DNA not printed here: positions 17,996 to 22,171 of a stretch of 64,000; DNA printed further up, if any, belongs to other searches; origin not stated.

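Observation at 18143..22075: Single ORF fusing a secreted S8 subtilase to an AmpG/PAT-type MFS permease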

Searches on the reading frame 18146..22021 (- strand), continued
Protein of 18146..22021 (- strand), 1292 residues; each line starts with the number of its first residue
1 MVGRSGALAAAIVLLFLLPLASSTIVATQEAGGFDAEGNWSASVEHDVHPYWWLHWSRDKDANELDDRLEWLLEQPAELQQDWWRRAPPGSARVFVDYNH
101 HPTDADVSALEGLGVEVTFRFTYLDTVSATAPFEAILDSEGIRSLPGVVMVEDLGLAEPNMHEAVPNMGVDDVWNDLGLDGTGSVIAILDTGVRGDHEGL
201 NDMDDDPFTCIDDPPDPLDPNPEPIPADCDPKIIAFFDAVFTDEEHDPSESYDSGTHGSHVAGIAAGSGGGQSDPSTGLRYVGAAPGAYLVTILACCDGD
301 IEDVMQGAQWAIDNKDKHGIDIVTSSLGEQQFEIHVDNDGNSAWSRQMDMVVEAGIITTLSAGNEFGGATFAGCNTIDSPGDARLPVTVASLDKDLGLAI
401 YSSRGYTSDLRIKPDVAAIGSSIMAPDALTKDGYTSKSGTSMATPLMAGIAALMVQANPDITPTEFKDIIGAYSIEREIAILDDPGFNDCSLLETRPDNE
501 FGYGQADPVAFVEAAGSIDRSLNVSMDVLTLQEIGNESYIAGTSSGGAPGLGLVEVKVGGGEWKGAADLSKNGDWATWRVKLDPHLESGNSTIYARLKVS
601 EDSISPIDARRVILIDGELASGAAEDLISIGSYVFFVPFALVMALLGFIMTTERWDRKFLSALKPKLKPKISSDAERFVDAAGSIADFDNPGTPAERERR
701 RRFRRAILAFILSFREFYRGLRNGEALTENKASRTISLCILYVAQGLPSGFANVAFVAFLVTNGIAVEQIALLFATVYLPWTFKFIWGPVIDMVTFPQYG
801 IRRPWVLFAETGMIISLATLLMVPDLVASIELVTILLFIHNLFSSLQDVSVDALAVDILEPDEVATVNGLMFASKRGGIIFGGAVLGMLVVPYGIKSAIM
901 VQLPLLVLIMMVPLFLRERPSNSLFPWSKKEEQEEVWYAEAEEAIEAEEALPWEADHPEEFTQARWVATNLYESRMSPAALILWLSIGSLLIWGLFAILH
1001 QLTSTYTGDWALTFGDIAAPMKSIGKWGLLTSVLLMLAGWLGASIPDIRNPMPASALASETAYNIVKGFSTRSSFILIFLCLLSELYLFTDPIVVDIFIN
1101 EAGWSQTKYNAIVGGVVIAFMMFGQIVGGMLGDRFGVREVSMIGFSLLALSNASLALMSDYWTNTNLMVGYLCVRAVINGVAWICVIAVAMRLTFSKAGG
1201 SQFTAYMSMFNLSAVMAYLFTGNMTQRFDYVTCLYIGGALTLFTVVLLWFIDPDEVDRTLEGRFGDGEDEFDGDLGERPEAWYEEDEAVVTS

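Call 38: find_encoding_contigs(protein=P0128, flank=6000, max_places=4)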
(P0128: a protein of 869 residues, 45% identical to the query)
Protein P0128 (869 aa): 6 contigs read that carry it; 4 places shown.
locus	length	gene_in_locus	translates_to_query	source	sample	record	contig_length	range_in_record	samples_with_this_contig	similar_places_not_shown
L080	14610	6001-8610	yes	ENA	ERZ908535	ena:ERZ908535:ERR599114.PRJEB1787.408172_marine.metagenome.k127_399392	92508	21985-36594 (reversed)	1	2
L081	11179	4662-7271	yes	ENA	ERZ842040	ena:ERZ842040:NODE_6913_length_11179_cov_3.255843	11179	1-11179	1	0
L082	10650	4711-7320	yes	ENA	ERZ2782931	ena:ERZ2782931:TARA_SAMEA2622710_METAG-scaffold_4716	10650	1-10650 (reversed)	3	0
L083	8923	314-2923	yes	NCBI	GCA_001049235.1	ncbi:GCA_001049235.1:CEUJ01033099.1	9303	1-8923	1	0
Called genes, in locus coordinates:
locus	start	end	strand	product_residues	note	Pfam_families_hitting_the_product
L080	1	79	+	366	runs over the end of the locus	PF10994:DUF2817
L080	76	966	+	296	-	-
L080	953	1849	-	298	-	-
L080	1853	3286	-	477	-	-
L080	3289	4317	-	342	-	PF00288:GHMP_kinases_N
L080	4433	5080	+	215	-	PF00483:NTP_transferase, PF12804:NTP_transf_3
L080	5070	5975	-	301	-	PF00753:Lactamase_B (weak), PF13483:Lactamase_B_3, PF12706:Lactamase_B_2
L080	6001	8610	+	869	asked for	PF04389:Peptidase_M28, PF07690:MFS_1, PF13000:Acatn (weak)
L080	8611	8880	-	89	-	PF00462:Glutaredoxin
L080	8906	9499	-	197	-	PF00561:Abhydrolase_1 (faint), PF02230:Abhydrolase_2, PF03959:FSH1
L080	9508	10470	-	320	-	-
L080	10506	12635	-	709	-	PF03030:H_PPase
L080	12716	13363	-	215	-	PF00117:GATase, PF07685:GATase_3 (weak), PF07722:Peptidase_C26 (weak)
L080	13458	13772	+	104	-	PF01106:NifU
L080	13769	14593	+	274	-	-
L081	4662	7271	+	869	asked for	PF04389:Peptidase_M28, PF07690:MFS_1, PF13000:Acatn (weak)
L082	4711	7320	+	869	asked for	PF04389:Peptidase_M28, PF07690:MFS_1, PF13000:Acatn (weak)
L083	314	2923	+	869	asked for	PF04389:Peptidase_M28, PF07690:MFS_1, PF13000:Acatn (weak)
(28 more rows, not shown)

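Call 40: list_cluster_members(proteins=[P0121, P0123, P0124, P0125, P0128, P0130, P0131, P0132, P0147, P0252])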
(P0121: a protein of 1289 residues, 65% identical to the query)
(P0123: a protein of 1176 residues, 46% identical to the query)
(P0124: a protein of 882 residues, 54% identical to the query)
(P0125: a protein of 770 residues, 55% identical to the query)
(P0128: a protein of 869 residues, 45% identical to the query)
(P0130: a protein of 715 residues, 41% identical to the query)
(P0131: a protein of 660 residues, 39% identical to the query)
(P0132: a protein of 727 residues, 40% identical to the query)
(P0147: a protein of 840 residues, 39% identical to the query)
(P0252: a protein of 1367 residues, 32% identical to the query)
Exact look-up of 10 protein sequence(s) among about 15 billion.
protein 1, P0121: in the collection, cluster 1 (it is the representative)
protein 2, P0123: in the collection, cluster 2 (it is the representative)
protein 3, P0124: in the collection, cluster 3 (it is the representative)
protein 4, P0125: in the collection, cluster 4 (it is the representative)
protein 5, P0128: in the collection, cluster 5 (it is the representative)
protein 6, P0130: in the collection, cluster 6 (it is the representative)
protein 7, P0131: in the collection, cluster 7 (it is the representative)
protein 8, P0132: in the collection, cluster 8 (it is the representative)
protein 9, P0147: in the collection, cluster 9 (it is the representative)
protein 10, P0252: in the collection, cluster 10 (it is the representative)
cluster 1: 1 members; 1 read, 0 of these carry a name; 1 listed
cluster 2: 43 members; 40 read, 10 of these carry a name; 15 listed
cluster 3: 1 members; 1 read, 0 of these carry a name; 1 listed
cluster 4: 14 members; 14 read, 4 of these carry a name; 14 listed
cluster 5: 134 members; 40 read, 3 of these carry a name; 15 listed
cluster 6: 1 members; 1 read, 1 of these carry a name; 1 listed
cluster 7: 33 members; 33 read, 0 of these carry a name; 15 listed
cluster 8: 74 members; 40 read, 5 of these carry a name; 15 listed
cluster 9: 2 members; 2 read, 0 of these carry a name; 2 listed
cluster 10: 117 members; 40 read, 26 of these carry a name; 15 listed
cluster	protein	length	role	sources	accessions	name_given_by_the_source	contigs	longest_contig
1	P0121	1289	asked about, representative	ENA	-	-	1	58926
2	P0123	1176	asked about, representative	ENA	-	-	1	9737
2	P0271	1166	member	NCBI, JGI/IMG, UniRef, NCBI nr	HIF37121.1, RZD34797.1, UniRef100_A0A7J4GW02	MAG: hypothetical protein CXT75_09135 [Methanobacteriota archaeon] | MFS transporter n=1 Tax=Marine Group III euryarchaeote TaxID=2173149 ... | MAG: hypothetical protein CXT75_09135 [Euryarchaeota archaeon]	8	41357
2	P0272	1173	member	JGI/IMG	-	subtilisin family serine protease/MFS family permease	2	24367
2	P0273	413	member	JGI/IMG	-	PAT family beta-lactamase induction signal transducer AmpG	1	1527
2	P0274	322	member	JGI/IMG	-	predicted MFS family arabinose efflux permease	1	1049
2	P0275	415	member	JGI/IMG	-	PAT family beta-lactamase induction signal transducer AmpG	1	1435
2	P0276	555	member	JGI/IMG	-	PAT family beta-lactamase induction signal transducer AmpG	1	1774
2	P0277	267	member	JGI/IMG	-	subtilisin family serine protease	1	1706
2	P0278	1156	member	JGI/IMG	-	subtilisin family serine protease/MFS family permease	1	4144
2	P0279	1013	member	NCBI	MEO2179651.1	MAG: MFS transporter, partial [Candidatus Poseidoniia archaeon]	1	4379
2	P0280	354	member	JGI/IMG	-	PAT family beta-lactamase induction signal transducer AmpG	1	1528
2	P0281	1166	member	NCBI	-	-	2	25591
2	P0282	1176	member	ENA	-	-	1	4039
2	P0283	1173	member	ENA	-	-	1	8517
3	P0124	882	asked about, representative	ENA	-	-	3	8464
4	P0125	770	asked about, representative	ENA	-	-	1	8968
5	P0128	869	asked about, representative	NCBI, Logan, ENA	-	-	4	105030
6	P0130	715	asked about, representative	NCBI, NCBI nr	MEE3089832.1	MAG: MFS transporter [Candidatus Thermoplasmatota archaeon] | MFS transporter [Candidatus Thermoplasmatota archaeon]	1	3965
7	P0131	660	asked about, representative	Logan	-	-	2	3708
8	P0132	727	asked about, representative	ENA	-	-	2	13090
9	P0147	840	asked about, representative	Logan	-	-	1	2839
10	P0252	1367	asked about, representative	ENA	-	-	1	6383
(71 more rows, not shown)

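Call 45: search_protein_families(library=pfam, proteins=[L054:9356-10810:+, L054:7145-7930:+, L054:10829-14107:+, L059:7338-8792:+, L065:9408-10862:-, L069:9371-10813:+, L063:5551-7806:-, L064:9358-11121:+, L064:5828-7849:+, L066:6951-7853:+], max_evalue=0.001)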
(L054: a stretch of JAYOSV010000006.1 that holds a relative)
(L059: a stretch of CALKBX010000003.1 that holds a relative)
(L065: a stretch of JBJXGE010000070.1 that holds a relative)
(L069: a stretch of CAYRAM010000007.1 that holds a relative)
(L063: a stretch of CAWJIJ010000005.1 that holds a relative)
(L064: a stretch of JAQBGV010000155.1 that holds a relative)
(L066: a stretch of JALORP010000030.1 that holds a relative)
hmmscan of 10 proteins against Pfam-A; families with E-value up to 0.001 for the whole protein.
L054:9356-10810:+ (484 aa): 3 families
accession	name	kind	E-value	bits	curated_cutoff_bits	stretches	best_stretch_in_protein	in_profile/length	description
PF00884.28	Sulfatase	-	4e-40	138.4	25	1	21-384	1-297/301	Sulfatase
PF16347.10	SGSH_C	-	1.2e-16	61.6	29.3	1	336-475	1-151/154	N-sulphoglucosamine sulphohydrolase, C-terminal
PF01663.27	Phosphodiest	-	6.4e-11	42.9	23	1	45-334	19-222/342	Type I phosphodiesterase / nucleotide pyrophosphatase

L054:7145-7930:+ (261 aa): 0 families

L054:10829-14107:+ (1092 aa): 5 families
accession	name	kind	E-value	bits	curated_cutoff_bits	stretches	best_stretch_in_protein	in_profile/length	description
PF23500.1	DUF7133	-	6.1e-117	391.6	27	1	275-653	2-384/385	Domain of unknown function (DUF7133)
PF06283.17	ThuA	-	1.8e-36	126.8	33.4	1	24-230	1-209/209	Trehalose utilisation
PF00034.26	Cytochrom_C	-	5.4e-13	50.5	21.3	1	1001-1089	3-90/90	Cytochrome c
PF13646.12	HEAT_2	-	1.8e-05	25.4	27.7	1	734-811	11-84/88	HEAT repeats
PF13442.11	Cytochrome_CBB3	-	0.00055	20.7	27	0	1001-1085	5-68/68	Cytochrome C oxidase, cbb3-type, subunit III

L059:7338-8792:+ (484 aa): 4 families
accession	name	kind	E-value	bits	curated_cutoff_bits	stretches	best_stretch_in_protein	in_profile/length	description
PF00884.28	Sulfatase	-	4.8e-43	148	25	1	21-387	1-300/301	Sulfatase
PF16347.10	SGSH_C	-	1e-16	61.9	29.3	1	336-475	1-151/154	N-sulphoglucosamine sulphohydrolase, C-terminal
PF01663.27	Phosphodiest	-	1.3e-10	41.9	23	1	45-335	19-223/342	Type I phosphodiesterase / nucleotide pyrophosphatase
PF04185.19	Phosphoesterase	-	0.00065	19.4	23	0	299-382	257-349/356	Phosphoesterase family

L065:9408-10862:- (484 aa): 2 families
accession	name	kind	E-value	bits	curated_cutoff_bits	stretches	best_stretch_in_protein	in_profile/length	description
PF13635.12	DUF4143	-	1.1e-42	145.9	28.1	1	265-424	1-160/160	Domain of unknown function (DUF4143)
PF13173.12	AAA_14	-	1.2e-22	80.7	27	1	108-221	3-126/129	AAA domain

L069:9371-10813:+ (480 aa): 1 family
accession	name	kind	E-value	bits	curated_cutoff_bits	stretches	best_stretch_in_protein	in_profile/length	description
PF00144.29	Beta-lactamase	-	1.8e-61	208.6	27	1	48-353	13-318/329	Beta-lactamase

L063:5551-7806:- (751 aa): 3 families
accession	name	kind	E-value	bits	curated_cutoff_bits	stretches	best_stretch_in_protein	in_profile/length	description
PF00384.28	Molybdopterin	-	4.7e-27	95.4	24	1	62-433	1-318/353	Molybdopterin oxidoreductase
PF01568.27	Molydop_binding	-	4.8e-18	65.7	26.8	1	625-739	1-107/110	Molydopterin dinucleotide binding domain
PF04879.21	Molybdop_Fe4S4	-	1e-10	41.9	22.7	1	3-58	2-54/55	Molybdopterin oxidoreductase Fe4S4 domain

L064:9358-11121:+ (587 aa): 3 families
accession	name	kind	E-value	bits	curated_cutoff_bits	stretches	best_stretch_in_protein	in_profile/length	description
PF00664.28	ABC_membrane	-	3.2e-45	155.4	28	1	33-303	2-274/274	ABC transporter transmembrane region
PF00005.33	ABC_tran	-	1.5e-30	107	25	1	365-514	1-137/137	ABC transporter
PF02463.25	SMC_N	-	3.7e-05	23.7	40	0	406-555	111-210/220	RecF/RecN/SMC N terminal domain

L064:5828-7849:+ (673 aa): 2 families
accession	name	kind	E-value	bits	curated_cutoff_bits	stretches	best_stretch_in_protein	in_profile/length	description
PF01839.29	FG-GAP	-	1.8e-22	79.2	22.1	2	454-488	5-37/37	FG-GAP repeat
PF13517.12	FG-GAP_3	-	8.1e-09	36.4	26.9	0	220-305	1-60/61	FG-GAP-like repeat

L066:6951-7853:+ (300 aa): 6 families
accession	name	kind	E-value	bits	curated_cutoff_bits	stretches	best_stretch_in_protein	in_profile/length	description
PF01370.27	Epimerase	-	7.6e-25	88.2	20.9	1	3-221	1-240/240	NAD dependent epimerase/dehydratase family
PF08338.16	DUF1731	-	2.5e-18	65.9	27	1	247-290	1-44/47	Domain of unknown function (DUF1731)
PF16363.11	GDP_Man_Dehyd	-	9.2e-09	35.6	27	1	4-131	1-149/332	GDP-mannose 4,6 dehydratase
PF04321.23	RmlD_sub_bind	-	5e-05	23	27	1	1-175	1-164/287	RmlD substrate binding domain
PF08659.16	KR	-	0.00016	22.1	22.6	0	3-52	3-48/180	KR domain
PF13460.12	NAD_binding_10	-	0.00069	20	27.2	0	7-113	1-102/184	NAD(P)H-binding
